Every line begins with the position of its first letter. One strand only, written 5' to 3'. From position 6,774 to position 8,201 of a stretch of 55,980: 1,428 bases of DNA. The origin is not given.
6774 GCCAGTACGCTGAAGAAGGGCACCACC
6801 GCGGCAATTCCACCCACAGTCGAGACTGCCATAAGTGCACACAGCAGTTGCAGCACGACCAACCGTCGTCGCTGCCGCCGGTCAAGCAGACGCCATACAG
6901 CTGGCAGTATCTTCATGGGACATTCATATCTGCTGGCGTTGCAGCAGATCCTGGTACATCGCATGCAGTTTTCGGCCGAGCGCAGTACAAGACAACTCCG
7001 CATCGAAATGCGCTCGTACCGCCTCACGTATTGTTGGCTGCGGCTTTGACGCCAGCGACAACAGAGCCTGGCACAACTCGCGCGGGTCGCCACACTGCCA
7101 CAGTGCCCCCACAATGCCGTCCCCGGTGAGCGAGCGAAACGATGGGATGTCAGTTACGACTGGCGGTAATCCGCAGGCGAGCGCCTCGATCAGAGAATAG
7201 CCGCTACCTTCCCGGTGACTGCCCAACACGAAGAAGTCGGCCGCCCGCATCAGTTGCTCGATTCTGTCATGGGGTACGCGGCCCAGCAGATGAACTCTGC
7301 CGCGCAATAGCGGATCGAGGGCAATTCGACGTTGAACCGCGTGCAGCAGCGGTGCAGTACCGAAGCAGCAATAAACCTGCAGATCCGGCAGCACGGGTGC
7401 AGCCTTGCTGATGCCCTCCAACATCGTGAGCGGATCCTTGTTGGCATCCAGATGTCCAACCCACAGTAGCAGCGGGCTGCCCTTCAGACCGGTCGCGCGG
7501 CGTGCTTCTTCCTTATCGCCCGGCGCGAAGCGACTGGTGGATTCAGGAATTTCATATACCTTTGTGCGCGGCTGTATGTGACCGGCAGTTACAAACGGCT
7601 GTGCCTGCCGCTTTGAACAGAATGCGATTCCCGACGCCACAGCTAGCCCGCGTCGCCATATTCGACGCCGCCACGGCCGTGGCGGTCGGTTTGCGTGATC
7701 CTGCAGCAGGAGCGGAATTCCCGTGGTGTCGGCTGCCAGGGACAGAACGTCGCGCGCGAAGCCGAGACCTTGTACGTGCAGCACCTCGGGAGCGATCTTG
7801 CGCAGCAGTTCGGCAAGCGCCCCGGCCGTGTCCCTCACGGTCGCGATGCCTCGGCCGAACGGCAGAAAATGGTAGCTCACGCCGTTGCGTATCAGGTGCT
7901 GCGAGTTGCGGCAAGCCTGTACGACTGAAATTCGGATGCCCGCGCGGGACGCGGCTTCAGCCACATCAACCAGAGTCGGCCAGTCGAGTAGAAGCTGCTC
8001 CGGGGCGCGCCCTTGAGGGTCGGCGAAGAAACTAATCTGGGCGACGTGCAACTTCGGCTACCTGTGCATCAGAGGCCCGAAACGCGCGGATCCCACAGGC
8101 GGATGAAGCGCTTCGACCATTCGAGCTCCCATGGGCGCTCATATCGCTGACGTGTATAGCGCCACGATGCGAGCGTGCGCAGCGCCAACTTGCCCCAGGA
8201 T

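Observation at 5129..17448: Twelve-gene co-linear array joining two ECF sigma modules to a radical-SAM, methylation, glycosylation and export cassette with no visible scaffold gene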

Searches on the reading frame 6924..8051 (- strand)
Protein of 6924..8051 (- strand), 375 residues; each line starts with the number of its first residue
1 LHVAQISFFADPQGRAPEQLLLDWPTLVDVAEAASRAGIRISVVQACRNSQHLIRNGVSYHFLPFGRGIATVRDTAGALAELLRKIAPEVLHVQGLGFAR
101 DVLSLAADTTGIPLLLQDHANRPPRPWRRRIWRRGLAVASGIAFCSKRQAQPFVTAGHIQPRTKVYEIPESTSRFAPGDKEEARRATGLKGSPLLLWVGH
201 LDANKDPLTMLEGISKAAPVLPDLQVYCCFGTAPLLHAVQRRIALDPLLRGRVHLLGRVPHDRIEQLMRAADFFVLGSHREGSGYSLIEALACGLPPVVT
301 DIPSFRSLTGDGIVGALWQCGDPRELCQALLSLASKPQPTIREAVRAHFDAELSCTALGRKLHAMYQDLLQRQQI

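Call 4: search_protein_families(library=pfam, proteins=[window:6924-8051:-], max_evalue=0.01)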
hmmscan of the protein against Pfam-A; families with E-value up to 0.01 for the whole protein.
window:6924-8051:- (375 aa): 4 families
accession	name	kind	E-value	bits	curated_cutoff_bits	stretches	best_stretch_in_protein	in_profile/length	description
PF00534.26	Glycos_transf_1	-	1.5e-20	73.8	26.4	1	179-337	1-159/172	Glycosyl transferases group 1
PF13692.12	Glyco_trans_1_4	-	1.3e-19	71.3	27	1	193-334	2-140/142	Glycosyl transferases group 1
PF13439.12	Glyco_transf_4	-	5.1e-08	33.6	28.5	1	27-161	8-156/170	Glycosyltransferase Family 4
PF20706.3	GT4-conflict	-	0.0034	16.9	26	1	262-300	273-311/385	Family 4 Glycosyltransferase in conflict systems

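Call 5: search_protein_families(library=ncbifam, proteins=[window:6924-8051:-], max_evalue=0.01)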
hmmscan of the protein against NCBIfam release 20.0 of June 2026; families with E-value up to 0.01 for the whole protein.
window:6924-8051:- (375 aa): 23 families
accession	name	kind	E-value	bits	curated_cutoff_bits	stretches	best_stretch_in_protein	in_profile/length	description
TIGR04047.1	MSMEG_0565_glyc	hypoth_equivalog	8.9e-20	71.1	259.85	1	174-347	172-353/373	MSMEG_0565 family glycosyltransferase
NF041876.1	EPS_EpsE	equivalog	1.2e-18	67.6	400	1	249-352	274-383/389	exopolysaccharide biosynthesis GT4 family glycosyltransferase EpsE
TIGR03088.1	stp2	hypoth_equivalog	4e-15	55.7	409.05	1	195-370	197-374/374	TIGR03088 family PEP-CTERM/XrtA system glycosyltransferase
NF038229.1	Glyco4_Geo_Pelo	equivalog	5.1e-15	55.3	400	1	46-370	20-337/338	GPMC system family 4 glycosyltransferase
TIGR03449.1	mycothiol_MshA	equivalog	1.8e-14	53.5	462.5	1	172-370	199-404/406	D-inositol-3-phosphate glycosyltransferase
TIGR04348.1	TIGR04348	equivalog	1.4e-11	44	300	1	196-337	141-278/310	selenoneine biosynthesis selenosugar synthase SenB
TIGR03999.1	thiol_BshA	equivalog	5.5e-11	42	273.7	1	247-370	251-374/375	N-acetyl-alpha-D-glucosaminyl L-malate synthase BshA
NF047684.1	TeichurnBiosyTuaC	equivalog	2e-10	40.1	550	1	179-369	205-389/391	teichuronic acid biosynthesis protein TuaC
TIGR04063.1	stp3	hypoth_equivalog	3e-09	36.3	442.05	1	180-370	201-396/397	TIGR04063 family PEP-CTERM/XrtA system glycosyltransferase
TIGR02149.1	glgA_Coryne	subfamily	3.4e-09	36.3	302.4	1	173-337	181-356/391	glycogen synthase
NF053513.1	Gtran_IagA_BgsA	equivalog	4.9e-09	35.6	460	1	251-370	216-332/333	LTA glycolipid anchor biosynthesis glycosyltransferase, IagA/BgsA family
NF053787.1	GlcN_PG_synth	equivalog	5.6e-07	28.7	480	1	259-370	250-360/361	N-acetylglucosaminyl phosphatidylglycerol synthase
NF050056.1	ProtGlycPglH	equivalog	2.5e-05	23.6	600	1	192-332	179-315/354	GalNAc-alpha-(1->4)-GalNAc-alpha-(1->3)-diNAcBac-PP-undecaprenol alpha-1,4-N-acetyl-D-galactosaminyltransferase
NF038295.1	EPS_HpsP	equivalog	4.6e-05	22.6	550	1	133-342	149-358/388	hormogonium polysaccharide biosynthesis glycosyltransferase HpsP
NF050063.1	ProtGlycPglJ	equivalog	4.7e-05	22.8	500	1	190-334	193-330/363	N-acetylgalactosamine-N,N'-diacetylbacillosaminyl-diphospho-undecaprenol 4-alpha-N-acetylgalactosaminyltransferase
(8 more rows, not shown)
